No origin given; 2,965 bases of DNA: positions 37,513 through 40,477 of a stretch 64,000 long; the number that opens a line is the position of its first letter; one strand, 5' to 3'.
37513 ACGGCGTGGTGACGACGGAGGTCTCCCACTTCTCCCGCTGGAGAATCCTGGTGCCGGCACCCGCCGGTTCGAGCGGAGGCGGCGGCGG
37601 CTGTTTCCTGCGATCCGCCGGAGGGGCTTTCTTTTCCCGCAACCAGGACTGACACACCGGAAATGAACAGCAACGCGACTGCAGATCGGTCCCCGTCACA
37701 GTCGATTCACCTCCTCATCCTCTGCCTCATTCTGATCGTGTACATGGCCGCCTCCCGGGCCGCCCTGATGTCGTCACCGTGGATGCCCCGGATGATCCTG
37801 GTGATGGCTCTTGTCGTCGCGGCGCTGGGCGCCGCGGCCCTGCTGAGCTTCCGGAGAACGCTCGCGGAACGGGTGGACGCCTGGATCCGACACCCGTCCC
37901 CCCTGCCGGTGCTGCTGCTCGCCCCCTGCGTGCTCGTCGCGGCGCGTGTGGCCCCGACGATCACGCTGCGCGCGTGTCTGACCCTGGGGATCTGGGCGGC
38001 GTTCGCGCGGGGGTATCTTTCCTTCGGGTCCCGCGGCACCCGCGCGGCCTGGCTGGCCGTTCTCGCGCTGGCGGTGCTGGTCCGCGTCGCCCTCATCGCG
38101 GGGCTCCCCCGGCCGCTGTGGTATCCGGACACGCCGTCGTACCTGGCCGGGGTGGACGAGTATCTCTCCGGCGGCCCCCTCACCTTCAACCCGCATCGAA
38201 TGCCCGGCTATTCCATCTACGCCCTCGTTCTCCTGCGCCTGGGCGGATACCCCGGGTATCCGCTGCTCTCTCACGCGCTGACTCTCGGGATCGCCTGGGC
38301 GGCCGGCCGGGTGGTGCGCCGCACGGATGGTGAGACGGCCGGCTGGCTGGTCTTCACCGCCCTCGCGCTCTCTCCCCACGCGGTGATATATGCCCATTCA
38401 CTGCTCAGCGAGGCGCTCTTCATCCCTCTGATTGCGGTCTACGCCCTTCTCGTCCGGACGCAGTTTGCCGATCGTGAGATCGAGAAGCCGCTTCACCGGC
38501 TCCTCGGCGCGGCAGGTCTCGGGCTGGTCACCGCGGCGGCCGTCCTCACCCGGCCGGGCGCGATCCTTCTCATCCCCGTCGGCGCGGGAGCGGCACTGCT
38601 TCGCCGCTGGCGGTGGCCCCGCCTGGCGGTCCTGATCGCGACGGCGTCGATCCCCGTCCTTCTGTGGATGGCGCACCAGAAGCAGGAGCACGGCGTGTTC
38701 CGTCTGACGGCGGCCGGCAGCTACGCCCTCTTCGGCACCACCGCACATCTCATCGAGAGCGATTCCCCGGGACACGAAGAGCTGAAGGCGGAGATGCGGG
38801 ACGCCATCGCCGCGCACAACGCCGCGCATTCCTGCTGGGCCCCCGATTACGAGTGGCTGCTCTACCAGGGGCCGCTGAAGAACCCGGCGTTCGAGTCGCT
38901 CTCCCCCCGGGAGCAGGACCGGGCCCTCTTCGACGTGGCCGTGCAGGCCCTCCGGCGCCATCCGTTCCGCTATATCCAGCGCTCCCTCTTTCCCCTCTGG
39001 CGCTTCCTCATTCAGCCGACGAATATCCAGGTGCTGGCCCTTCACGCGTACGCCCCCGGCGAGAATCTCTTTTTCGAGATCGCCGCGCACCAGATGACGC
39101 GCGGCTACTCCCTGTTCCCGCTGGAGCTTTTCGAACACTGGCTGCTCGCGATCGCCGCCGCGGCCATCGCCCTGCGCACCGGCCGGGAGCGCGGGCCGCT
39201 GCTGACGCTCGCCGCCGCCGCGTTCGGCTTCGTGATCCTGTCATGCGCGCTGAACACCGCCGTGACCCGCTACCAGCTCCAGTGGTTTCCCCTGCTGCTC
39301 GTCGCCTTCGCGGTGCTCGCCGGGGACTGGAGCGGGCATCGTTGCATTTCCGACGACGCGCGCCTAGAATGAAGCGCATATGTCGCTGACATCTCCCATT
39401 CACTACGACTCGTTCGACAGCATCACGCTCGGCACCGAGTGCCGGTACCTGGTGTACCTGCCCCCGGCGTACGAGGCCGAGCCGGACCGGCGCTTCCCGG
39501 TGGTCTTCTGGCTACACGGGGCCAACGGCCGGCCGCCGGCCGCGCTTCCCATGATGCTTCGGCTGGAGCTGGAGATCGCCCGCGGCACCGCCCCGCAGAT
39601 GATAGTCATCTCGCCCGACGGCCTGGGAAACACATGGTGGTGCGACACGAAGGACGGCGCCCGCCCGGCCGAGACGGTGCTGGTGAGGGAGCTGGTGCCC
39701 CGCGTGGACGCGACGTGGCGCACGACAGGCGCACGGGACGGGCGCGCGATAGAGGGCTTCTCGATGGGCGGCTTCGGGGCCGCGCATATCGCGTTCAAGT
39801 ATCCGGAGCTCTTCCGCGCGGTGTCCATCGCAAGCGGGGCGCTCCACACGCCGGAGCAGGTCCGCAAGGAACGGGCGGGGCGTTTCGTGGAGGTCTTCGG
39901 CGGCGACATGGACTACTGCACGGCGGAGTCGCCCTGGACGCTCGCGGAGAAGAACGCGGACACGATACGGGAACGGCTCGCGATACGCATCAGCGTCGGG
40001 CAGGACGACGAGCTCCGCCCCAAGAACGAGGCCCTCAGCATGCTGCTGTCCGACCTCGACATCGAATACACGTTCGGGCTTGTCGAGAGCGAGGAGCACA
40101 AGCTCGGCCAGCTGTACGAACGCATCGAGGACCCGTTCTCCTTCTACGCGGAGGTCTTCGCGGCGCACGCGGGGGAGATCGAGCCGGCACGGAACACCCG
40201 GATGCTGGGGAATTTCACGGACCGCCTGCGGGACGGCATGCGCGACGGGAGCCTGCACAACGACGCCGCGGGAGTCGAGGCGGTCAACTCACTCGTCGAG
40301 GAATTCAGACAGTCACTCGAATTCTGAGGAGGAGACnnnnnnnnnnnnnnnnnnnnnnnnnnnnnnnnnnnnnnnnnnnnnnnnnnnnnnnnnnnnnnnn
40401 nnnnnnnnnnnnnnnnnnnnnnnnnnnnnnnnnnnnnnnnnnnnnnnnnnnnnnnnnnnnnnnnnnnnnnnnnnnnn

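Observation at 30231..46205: Seven same-strand genes with gaps of 16 nt or less: giant adhesin, GT-C, esterase, CBM-GH, SBP and two permeases, a possible capture-degrade-import module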

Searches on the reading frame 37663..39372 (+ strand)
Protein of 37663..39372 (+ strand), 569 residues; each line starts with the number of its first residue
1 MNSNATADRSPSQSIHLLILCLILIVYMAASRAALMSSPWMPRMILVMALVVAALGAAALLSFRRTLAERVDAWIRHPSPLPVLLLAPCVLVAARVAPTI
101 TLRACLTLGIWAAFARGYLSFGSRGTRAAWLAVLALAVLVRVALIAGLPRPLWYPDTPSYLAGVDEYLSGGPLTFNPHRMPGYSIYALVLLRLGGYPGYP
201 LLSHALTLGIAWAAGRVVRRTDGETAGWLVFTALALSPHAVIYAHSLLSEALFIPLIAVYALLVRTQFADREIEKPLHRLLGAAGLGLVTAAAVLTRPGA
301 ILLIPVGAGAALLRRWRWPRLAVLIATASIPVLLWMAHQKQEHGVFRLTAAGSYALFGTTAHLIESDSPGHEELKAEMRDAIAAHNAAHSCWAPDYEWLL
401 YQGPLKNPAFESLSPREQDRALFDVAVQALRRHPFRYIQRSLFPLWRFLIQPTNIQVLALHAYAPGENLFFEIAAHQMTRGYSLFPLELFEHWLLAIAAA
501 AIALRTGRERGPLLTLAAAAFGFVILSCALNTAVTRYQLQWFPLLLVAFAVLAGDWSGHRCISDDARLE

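Call 4: search_protein_families(library=pfam, proteins=[window:37663-39372:+], max_evalue=0.01)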
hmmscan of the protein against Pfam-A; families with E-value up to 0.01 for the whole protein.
window:37663-39372:+ (569 aa): 0 families

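Call 5: search_protein_families(library=ncbifam, proteins=[window:37663-39372:+], max_evalue=0.01)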
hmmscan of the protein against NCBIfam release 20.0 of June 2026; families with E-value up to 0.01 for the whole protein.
window:37663-39372:+ (569 aa): 0 families

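Call 10: search_solved_structures(query=window:37663-39372:+, max_evalue=1, show_alignments=1)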
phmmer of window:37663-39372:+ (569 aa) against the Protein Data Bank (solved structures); distinct sequences matched with E-value up to 1: 0.

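Call 23: find_homologous_proteins(query=window:37663-39372:+, max_evalue=0.001)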
Query window:37663-39372:+ (569 aa): 1 proteins with E <= 0.001 among 8000 candidates.
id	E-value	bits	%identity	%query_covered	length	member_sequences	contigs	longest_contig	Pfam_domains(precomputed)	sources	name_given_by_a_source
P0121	0.0e+0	1250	100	100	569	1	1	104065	-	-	-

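Call 32: search_protein_representatives(protein=window:37663-39372:+)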
Query: 569 residues. Proteins with E-value up to 0.001 (for the whole library): 171; up to 1e-10: 36; up to 1e-30: 9. The best 150 are listed.
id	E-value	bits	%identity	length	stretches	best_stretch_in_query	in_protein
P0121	0.0e+00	1249.6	100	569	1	1-569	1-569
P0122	5.4e-71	256.5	41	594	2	44-454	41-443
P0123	2.7e-70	254.2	37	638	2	45-457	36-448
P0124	4.7e-58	213.7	35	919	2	11-453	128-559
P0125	2.2e-54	201.6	40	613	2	53-458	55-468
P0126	4.5e-37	144.5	35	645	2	34-452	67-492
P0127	4.7e-37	144.4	35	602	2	20-447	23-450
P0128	5.9e-33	130.9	33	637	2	118-453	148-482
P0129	7.4e-32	127.3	32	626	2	21-447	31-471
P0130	1.0e-28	116.9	35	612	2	32-455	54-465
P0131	3.4e-25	105.3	34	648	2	123-445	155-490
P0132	4.2e-25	105.0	34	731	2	103-449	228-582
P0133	8.4e-22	94.1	36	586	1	110-449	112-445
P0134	3.3e-19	85.5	30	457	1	129-449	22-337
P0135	3.1e-17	79.0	28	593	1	120-491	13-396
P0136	4.1e-17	78.6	27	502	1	133-451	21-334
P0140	2.5e-15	72.7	29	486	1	131-453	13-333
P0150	1.7e-11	60.0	35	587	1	43-397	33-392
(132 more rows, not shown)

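Call 35: search_protein_families(library=pfam, proteins=[P0122, P0123, P0124, P0125, P0126, P0130, P0134, P0136, P0140, P0150], max_evalue=0.01)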
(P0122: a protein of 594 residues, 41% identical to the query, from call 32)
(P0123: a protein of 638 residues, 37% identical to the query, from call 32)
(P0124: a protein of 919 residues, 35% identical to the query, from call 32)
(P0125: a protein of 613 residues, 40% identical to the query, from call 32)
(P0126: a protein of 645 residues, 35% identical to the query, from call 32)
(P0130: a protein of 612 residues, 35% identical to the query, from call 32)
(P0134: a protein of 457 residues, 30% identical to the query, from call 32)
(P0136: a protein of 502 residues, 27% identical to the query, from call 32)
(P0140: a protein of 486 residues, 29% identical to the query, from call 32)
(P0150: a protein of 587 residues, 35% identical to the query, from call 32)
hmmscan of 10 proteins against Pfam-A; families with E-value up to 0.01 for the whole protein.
P0122 (594 aa): 0 families

P0123 (638 aa): 0 families

P0124 (919 aa): 0 families

P0125 (613 aa): 0 families

P0126 (645 aa): 0 families

P0130 (612 aa): 0 families

P0134 (457 aa): 0 families

P0136 (502 aa): 1 family
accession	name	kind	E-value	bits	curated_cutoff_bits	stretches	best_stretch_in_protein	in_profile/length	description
PF13231.12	PMT_2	-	8.9e-07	29.7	26.1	1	67-220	2-155/160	Dolichyl-phosphate-mannose-protein mannosyltransferase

P0140 (486 aa): 1 family
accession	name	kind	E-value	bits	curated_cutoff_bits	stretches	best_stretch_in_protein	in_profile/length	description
PF13231.12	PMT_2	-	1.3e-07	32.4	26.1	1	70-209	12-147/160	Dolichyl-phosphate-mannose-protein mannosyltransferase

P0150 (587 aa): 1 family
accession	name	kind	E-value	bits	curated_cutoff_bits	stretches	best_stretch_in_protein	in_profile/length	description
PF19484.4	DUF6020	-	0.0018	17.1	28.3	1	149-268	174-287/604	Family of unknown function (DUF6020)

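Call 38: search_solved_structures(query=A2, max_evalue=1, show_alignments=2)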
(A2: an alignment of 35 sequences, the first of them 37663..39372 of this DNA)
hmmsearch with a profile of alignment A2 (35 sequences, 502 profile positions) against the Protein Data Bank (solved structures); distinct sequences matched with E-value up to 1: 3.
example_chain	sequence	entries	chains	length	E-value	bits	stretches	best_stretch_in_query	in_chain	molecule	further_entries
9h9e_B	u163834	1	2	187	0.0041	19.1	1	416-494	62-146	Novel acetylcholine receptor chaperone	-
5wsn_B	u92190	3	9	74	0.33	12.8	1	76-111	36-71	M protein | JEV M protein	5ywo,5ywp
1ttw_B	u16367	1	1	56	0.9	11.3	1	322-374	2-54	YscM2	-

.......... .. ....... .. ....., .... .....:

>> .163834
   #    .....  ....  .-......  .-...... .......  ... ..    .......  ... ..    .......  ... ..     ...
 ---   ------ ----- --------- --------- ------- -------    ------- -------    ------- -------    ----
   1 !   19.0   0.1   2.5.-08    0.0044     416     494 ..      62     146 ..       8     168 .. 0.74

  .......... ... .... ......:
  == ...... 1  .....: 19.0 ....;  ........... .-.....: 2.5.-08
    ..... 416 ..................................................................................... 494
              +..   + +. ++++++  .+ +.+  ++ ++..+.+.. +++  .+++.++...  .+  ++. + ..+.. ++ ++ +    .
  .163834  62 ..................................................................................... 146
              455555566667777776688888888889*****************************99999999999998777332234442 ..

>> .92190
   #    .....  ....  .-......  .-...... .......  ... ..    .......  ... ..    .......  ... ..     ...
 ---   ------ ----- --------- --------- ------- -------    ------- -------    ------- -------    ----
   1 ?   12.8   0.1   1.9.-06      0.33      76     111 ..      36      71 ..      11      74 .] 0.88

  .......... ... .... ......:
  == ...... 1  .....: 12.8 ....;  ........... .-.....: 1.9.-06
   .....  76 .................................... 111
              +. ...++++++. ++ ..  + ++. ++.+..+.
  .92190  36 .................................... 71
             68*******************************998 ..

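Call 46: find_encoding_contigs(protein=P0122, flank=10000, max_places=3)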
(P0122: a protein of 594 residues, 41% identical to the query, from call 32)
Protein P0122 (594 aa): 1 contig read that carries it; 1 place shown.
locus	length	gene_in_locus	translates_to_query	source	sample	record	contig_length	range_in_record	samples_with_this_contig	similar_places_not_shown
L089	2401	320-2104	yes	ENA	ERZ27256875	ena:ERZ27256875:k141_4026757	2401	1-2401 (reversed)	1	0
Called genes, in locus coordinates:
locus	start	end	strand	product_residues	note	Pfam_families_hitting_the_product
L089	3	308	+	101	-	?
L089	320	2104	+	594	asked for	-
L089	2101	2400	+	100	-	?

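Call 47: find_encoding_contigs(protein=window:37663-39372:+, flank=10000, max_places=3)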
Protein window:37663-39372:+ (569 aa): no gene with exactly this product is on record in the collection.

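Call 54: predict_structure(alignment_id=A2)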
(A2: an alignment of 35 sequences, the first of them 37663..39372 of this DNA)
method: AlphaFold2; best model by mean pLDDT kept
length: 569 residues; sequences in the alignment: 35
mean_pLDDT: 83.4   pTM: 0.82
mean pLDDT of the five models: 83.4, 82.8, 82.4, 82.2, 81.8
residues with pLDDT >= 90: 358; 70-90: 61; 50-70: 100; < 50: 50
segments of 3 or more residues with pLDDT < 50: 1-10, 60-67, 78-80, 84-98, 563-569
pLDDT, mean of each block of 10 residues (from residue 1): 40 57 61 53 56 55 50 51 47 46 64 67 87 94 92 94 97 95 98 97 98 96 93 94 96 98 94 86 98 98 97 96 98 97 93 96 97 96 98 95 93 92 97 97 89 61 66 80 80 90 90 97 96 91 96 73 47
secondary structure, 60 per line:
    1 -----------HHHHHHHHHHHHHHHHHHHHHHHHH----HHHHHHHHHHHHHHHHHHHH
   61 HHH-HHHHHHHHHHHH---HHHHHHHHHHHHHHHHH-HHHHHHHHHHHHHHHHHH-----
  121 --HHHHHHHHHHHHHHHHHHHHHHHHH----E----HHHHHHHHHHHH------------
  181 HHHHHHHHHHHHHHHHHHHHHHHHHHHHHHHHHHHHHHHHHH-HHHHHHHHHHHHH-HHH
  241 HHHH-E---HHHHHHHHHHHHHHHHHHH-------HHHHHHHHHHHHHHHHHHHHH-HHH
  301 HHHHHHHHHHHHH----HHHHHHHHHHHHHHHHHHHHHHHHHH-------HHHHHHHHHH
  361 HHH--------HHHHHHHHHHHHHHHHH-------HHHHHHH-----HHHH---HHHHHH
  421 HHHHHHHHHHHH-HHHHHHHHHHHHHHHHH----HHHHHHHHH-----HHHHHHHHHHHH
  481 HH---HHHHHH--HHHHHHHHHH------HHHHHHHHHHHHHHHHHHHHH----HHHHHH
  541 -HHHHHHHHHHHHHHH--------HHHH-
elements in order: H12-36 H41-63 H65-76 H80-96 H98-115 H123-147 H157-168 H181-222 H224-236 H238-244 H250-268 H276-296 H298-313 H318-343 H351-363 H372-388 H396-402 H408-411 H415-432 H434-450 H455-463 H469-482 H486-491 H494-503 H510-530 H535-540 H542-556 H565-568

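Call 58: fold_search(model_id=the predicted structure, library=pdb)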
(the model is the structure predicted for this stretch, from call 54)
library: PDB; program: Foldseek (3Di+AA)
matches with E <= 10: 508; with E <= 0.001: 3
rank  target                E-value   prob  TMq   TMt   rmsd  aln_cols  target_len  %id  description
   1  5f15                  1.9e-04  1.00  0.33  0.34  16.4       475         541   18  Crystal Structure of ArnT from Cupriavidus metallidurans bound to Undecaprenyl phosphate (released 2016-02-17)
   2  5ezm                  5.7e-04  1.00  0.30  0.32  16.8       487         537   17  Crystal Structure of ArnT from Cupriavidus metallidurans in the apo state (released 2016-02-17)
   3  9n9j_I                9.0e-04  1.00  0.37  0.31  16.0       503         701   13  Structure of a GRP94 folding intermediate engaged with a CCDC134- and FKBP11-bound secretory translocon (released 2025-11-19)
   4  8b6l_I                3.0e-03  1.00  0.37  0.32  15.2       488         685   12  Subtomogram average of the human Sec61-TRAP-OSTA-translocon (released 2022-12-07)
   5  7e9s_A                4.3e-03  1.00  0.31  0.22  18.8       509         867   11  Archaeal oligosaccharyltransferase AglB from Archaeoglobus fulgidus in complex with an inhibitory peptide and a dolich (released 2021-09-08)
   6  6ezn_F                7.9e-03  1.00  0.35  0.31  14.5       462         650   14  Cryo-EM structure of the yeast oligosaccharyltransferase (OST) complex (released 2018-01-17)
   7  7oci_F                8.6e-03  1.00  0.33  0.30  15.3       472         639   13  Cryo-EM structure of yeast Ost6p containing oligosaccharyltransferase complex (released 2022-02-16)
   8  8age_A                8.9e-03  1.00  0.35  0.32  12.4       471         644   13  Structure of yeast oligosaccharylransferase complex with acceptor peptide bound (released 2022-12-07)
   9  8pn9_A                1.5e-02  1.00  0.36  0.31  16.6       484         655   12  Structure of human oligosaccharyltransferase OST-A complex bound to NGI-1 (released 2024-05-08)
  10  6ftg_5                1.5e-02  1.00  0.34  0.31  19.1       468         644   12  Subtomogram average of OST-containing ribosome-translocon complexes from canine rough microsomal membranes (released 2018-03-21)
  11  5gmy_A                1.5e-02  1.00  0.31  0.23  16.7       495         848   12  Crystal structure of the Archaeoglobus fulgidus oligosaccharyltransferase (O29867_ARCFU) tethered with an acceptor pep (released 2017-02-01)
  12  3wak                  1.8e-02  1.00  0.37  0.26  17.1       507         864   10  Crystal structure of the Archaeoglobus fulgidus oligosaccharyltransferase (O29867_ARCFU) in the apo form (released 2013-10-30)
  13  9dlf_C                2.8e-02  1.00  0.33  0.30  18.8       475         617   14  Arabinosyltransferase AftB in complex with Fab_B3 (released 2025-06-25)
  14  9s6r_A                3.0e-02  1.00  0.32  0.45  15.5       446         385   11  Ternary cryo-EM structure of yeast ALG3 with Dol25-PP-GlcNAc2Man5, Dol25-P-Man, and Fab (released 2026-03-18)
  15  3waj                  3.3e-02  1.00  0.33  0.25  19.5       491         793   12  Crystal structure of the Archaeoglobus fulgidus oligosaccharyltransferase (O29867_ARCFU) complex with Zn and sulfate (released 2013-10-30)
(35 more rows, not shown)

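Call 66: find_encoding_contigs(protein=P0123, flank=10000, max_places=3)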
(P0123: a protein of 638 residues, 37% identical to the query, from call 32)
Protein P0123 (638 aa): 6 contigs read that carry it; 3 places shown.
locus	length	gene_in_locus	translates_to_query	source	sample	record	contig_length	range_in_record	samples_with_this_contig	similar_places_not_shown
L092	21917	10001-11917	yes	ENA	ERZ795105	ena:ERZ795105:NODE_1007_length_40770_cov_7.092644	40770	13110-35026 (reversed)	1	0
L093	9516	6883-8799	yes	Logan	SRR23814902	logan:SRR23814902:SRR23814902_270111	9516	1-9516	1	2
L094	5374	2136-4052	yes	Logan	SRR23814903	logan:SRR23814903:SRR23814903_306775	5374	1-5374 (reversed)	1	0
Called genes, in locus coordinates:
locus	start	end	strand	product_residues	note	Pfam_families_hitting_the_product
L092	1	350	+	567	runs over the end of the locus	PF05711:TylF, PF13578:Methyltransf_24 (faint)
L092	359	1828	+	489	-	PF13489:Methyltransf_23, PF05175:MTS, PF06325:PrmA, PF08003:Methyltransf_9, PF13847:Methyltransf_31, PF08241:Methyltransf_11, PF08242:Methyltransf_12, PF13649:Methyltransf_25, +4 more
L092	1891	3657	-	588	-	PF13439:Glyco_transf_4 (weak), PF00534:Glycos_transf_1, PF13692:Glyco_trans_1_4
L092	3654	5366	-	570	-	PF13439:Glyco_transf_4, PF13579:Glyco_trans_4_4, PF00534:Glycos_transf_1, PF13692:Glyco_trans_1_4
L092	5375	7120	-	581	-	PF13439:Glyco_transf_4, PF00534:Glycos_transf_1, PF13692:Glyco_trans_1_4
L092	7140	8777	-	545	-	-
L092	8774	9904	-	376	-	PF13489:Methyltransf_23, PF13649:Methyltransf_25 (weak), PF08241:Methyltransf_11, PF08242:Methyltransf_12 (weak)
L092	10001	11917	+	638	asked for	-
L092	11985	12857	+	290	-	PF13641:Glyco_tranf_2_3, PF00535:Glycos_transf_2, PF10111:Glyco_tranf_2_2 (weak)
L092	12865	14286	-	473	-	PF13472:Lipase_GDSL_2 (faint)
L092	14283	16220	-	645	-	-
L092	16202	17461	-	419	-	PF13472:Lipase_GDSL_2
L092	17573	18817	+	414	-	PF13472:Lipase_GDSL_2 (faint)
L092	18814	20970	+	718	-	-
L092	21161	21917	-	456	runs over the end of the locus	-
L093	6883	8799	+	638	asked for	-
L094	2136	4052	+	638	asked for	-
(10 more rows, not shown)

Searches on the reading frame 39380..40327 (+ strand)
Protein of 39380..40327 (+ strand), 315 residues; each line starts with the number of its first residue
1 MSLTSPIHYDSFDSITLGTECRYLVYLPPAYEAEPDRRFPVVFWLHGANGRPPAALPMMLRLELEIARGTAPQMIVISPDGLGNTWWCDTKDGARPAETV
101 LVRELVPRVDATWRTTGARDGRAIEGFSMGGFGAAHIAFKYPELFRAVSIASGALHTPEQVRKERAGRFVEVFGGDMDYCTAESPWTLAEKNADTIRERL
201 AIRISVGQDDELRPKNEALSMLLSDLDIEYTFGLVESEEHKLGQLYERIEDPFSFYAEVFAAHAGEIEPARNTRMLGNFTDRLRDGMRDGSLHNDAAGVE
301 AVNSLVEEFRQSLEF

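Call 4: search_protein_families(library=pfam, proteins=[window:39380-40327:+], max_evalue=0.01)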
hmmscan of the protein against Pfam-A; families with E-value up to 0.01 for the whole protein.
window:39380-40327:+ (315 aa): 2 families
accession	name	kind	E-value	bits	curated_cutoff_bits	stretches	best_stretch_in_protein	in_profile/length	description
PF00756.26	Esterase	-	1.3e-20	74.7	22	1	16-213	3-197/251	Putative esterase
PF10503.15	Esterase_PHB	-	0.00031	20.5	23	1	23-155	3-132/219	Esterase PHB depolymerase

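Call 5: search_protein_families(library=ncbifam, proteins=[window:39380-40327:+], max_evalue=0.01)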
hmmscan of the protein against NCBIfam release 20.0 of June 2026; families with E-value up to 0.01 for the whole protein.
window:39380-40327:+ (315 aa): 6 families
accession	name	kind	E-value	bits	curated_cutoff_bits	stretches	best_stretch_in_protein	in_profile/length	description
NF041944.1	Xylase_Ferestase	equivalog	7.8e-17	60.7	1200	1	12-179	473-648/694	bifunctional endo-1,4-beta-xylanase/feruloyl esterase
NF050058.1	e_dPHAscl_type1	hypoth_equivalog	4.4e-11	42.8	150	1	19-158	6-142/276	extracellular catalytic domain type 1 short-chain-length polyhydroxyalkanoate depolymerase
TIGR02821.1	fghA_ester_D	equivalog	5.6e-10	39.2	281.7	1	101-182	121-198/275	S-formylglutathione hydrolase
NF007758.0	PRK10439.1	equivalog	1.2e-06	27.7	222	1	12-170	189-341/418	enterochelin esterase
NF001209.0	PRK00175.1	equivalog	0.0054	15.6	331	1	102-164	130-193/381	homoserine O-acetyltransferase MetX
NF051487.1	bifunc_PcaCD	exception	0.0093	15.1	430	0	126-172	244-290/413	bifunctional 4-carboxymuconolactone decarboxylase/3-oxoadipate enol-lactonase PcaCD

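Call 27: find_related_loci(query=window:39380-40327:+, collection=metagenome_contigs, flank=10000)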
Query window:39380-40327:+ (315 aa) in metagenome_contigs; peptide patterns used: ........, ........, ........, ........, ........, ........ (x = any residue, [..] = any of these).
125 stretches matched a pattern; 2 encode a relative of the query (tblastn E <= 1e-3); 2 distinct loci.
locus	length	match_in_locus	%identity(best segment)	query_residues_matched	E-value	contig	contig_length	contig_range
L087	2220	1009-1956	74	1-315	2e-172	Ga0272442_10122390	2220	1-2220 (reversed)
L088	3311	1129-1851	40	19-268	2e-51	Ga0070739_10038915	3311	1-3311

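Call 68: search_solved_structures(query=window:39380-40327:+, max_evalue=0.001)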
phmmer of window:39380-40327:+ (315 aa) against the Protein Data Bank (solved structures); distinct sequences matched with E-value up to 0.001: 24.
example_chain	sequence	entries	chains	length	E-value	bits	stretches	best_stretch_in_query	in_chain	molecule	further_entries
8z91_A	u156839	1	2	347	2.3e-18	69.6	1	19-151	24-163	Esterase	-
7xrt_A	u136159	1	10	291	1e-17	67.5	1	14-232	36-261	Ferulic acid esterase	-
7xrv_A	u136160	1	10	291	2.7e-17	66.1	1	14-232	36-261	Ferulic acid esterase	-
5vol_A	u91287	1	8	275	5.7e-16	61.8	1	7-160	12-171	Putative esterase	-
6rzo_A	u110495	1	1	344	3e-13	52.8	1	14-156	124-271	Ferulic acid esterase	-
6rzo_B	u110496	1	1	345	3e-13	52.8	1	14-156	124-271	Ferulic acid esterase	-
6ne9_A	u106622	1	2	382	1.2e-12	50.9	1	21-158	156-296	Isoamylase protein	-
7b5v_A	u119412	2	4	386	1.2e-11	47.6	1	21-152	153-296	Carbohydrate Esterase family 1 protein with an N-terminal carbohydrate binding module fami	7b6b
6rzn_A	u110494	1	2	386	1.8e-10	43.7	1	13-155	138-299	Ferulic acid esterase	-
8bbp_A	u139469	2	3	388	1.9e-10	43.6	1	13-155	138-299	Ferulic acid esterase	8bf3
8bbp_B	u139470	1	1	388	2e-10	43.6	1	13-155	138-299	Ferulic acid esterase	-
6mot_A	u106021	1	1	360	2.5e-09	40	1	22-146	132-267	Isoamylase N-terminal domain protein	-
6mou_A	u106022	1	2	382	2.8e-09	39.8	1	22-145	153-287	Isoamylase N-terminal domain protein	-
6sx4_AAA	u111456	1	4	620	1.3e-08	37.6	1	25-158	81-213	Protein PS1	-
2uz0_A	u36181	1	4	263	6.5e-08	35.3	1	25-223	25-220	TRIBUTYRIN ESTERASE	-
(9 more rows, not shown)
